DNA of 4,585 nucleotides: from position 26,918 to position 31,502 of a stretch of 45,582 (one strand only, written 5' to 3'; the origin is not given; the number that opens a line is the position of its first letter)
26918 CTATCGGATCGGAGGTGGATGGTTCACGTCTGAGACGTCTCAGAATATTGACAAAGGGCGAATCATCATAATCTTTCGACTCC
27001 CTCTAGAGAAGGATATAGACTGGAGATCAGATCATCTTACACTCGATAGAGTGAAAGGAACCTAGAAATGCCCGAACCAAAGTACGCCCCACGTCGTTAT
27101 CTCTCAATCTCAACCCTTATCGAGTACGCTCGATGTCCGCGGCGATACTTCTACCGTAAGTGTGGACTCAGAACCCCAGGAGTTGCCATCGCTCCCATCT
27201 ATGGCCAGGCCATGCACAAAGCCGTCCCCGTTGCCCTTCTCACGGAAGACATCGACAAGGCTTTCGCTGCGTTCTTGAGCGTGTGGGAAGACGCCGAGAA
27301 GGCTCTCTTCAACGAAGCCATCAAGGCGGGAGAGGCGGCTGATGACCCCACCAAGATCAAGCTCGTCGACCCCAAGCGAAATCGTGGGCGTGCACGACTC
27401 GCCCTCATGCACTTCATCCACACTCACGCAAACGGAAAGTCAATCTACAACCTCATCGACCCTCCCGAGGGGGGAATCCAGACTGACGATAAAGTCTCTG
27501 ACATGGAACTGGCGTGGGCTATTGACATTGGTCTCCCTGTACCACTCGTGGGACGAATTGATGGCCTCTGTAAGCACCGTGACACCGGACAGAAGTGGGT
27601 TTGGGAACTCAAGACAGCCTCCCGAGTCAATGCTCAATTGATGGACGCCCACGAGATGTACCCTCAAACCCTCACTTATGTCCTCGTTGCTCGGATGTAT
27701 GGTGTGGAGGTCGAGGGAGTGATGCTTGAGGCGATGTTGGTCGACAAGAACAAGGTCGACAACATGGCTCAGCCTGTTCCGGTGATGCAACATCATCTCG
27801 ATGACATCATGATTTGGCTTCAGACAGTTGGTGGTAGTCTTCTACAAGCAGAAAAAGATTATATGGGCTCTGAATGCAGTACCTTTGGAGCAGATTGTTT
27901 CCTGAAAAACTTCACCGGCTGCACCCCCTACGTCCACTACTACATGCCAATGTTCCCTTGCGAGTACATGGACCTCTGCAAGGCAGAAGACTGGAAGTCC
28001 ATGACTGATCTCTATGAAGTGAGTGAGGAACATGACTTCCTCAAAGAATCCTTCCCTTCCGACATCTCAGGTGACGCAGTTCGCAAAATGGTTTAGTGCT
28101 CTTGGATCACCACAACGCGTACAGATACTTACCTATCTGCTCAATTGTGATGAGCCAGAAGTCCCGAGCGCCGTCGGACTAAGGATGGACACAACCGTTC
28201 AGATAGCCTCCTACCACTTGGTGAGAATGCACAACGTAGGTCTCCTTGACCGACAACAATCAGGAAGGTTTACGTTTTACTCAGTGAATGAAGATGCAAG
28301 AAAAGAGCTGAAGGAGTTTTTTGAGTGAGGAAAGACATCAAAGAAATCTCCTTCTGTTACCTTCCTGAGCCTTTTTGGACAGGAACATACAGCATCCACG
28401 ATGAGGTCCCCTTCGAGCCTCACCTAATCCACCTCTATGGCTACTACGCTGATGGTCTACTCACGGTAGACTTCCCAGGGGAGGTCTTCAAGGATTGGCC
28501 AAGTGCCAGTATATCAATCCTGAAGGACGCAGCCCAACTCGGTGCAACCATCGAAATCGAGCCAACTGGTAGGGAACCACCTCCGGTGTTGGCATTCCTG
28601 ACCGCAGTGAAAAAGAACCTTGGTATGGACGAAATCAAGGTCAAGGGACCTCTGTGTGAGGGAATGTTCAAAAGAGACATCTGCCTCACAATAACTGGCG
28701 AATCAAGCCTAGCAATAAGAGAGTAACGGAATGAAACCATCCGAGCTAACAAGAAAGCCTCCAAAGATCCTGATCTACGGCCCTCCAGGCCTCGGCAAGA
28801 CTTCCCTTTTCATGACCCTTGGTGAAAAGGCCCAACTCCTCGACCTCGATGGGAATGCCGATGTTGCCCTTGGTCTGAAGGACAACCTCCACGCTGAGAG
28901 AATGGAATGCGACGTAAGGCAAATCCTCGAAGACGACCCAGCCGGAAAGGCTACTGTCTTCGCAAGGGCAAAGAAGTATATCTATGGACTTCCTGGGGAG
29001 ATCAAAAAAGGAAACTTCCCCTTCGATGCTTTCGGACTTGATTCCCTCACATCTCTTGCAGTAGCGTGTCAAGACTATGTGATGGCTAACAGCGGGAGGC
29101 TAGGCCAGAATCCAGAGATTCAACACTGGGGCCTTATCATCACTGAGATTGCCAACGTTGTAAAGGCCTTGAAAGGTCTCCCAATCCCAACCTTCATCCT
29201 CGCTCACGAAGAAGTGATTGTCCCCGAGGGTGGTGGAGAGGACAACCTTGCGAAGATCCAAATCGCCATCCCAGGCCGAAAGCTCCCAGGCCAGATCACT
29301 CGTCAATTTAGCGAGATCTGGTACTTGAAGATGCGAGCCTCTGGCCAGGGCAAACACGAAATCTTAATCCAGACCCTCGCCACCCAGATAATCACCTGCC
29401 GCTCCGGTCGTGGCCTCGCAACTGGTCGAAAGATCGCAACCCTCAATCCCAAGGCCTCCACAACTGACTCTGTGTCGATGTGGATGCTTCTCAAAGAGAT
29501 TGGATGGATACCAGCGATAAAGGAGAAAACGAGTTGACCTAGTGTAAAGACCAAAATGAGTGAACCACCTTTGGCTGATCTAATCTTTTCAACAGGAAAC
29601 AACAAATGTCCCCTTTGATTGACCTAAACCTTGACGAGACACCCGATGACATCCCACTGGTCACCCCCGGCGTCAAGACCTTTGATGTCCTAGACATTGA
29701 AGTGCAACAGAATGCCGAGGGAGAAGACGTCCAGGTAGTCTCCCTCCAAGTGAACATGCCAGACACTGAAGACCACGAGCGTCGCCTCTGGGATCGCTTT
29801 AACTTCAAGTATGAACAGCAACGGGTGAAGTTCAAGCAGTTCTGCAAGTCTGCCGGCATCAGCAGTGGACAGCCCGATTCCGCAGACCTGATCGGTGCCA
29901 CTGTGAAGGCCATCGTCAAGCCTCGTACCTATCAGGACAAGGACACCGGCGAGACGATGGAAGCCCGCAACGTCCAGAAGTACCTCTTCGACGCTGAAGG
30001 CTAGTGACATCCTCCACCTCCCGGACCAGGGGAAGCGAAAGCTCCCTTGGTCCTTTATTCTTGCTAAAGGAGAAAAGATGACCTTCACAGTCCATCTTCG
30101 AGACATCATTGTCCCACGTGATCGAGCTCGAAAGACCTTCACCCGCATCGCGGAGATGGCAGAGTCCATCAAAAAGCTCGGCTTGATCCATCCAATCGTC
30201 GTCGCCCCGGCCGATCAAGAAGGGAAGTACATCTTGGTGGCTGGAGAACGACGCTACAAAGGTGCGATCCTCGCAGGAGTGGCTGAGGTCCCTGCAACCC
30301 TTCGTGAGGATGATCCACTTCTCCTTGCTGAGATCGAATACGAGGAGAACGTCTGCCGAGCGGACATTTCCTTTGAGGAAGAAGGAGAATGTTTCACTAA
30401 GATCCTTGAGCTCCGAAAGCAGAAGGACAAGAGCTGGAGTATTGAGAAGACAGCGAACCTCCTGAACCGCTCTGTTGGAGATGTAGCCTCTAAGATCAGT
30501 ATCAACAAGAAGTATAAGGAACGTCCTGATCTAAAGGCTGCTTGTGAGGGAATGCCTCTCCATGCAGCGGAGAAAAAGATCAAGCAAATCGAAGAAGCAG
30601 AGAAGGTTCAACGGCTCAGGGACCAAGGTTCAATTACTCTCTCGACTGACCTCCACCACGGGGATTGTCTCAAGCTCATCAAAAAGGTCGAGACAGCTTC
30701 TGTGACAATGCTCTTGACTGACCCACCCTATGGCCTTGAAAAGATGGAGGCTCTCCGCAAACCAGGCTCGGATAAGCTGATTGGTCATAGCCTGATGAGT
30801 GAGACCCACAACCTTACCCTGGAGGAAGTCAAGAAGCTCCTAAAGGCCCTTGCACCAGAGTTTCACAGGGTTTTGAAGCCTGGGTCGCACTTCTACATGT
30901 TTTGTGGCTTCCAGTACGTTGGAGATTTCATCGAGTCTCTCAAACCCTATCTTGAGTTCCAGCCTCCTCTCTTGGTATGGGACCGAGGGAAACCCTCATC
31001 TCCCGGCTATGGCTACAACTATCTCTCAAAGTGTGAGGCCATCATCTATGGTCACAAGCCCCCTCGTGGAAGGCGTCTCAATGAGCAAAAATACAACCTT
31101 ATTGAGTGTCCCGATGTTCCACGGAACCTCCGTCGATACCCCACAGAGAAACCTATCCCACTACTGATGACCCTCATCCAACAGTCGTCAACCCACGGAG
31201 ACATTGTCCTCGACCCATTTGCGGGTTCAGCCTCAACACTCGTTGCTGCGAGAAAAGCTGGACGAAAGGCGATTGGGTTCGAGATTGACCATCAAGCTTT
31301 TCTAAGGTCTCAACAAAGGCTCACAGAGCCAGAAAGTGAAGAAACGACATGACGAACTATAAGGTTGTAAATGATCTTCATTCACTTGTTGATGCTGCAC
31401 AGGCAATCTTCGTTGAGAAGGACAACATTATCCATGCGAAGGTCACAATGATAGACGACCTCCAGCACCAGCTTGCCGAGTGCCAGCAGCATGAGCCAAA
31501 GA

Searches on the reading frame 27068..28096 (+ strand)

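Call 17: search_protein_families(library=pfam, proteins=[window:27068-28096:+], max_evalue=0.001)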
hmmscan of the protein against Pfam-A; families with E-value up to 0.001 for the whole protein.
window:27068-28096:+ (342 aa): 1 family
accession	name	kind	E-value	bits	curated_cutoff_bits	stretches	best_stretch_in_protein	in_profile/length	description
PF12705.13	PDDEXK_1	-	4.9e-13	50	22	1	12-248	2-214/247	PD-(D/E)XK nuclease superfamily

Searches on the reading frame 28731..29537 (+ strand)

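Call 17: search_protein_families(library=pfam, proteins=[window:28731-29537:+], max_evalue=0.001)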
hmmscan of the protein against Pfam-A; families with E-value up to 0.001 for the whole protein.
window:28731-29537:+ (268 aa): 1 family
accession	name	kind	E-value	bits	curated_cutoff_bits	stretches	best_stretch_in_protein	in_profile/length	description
PF13479.12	AAA_24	-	1.1e-11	45.4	27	1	10-208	2-177/195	AAA domain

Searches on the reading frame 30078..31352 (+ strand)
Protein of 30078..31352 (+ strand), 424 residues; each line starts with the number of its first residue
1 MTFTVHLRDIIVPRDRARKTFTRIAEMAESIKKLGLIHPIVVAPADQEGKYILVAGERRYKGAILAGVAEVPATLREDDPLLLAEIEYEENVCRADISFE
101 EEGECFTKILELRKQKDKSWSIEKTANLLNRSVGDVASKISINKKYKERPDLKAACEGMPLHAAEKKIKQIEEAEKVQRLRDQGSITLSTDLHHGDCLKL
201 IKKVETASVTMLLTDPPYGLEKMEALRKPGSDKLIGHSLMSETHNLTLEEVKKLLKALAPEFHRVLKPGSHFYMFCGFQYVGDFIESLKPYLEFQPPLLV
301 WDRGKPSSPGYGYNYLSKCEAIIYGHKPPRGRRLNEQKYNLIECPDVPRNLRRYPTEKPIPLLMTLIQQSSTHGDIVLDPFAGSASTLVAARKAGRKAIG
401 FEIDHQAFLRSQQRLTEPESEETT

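Call 17: search_protein_families(library=pfam, proteins=[window:30078-31352:+], max_evalue=0.001)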
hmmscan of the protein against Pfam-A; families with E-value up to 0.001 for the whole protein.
window:30078-31352:+ (424 aa): 2 families
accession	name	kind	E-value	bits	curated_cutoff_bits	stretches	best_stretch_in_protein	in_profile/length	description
PF01555.25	N6_N4_Mtase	-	1.2e-25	91.2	26.7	1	209-408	1-216/221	DNA methylase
PF02195.25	ParB_N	-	7.1e-14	52.1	26.3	1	11-91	12-93/95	ParB N-terminal domain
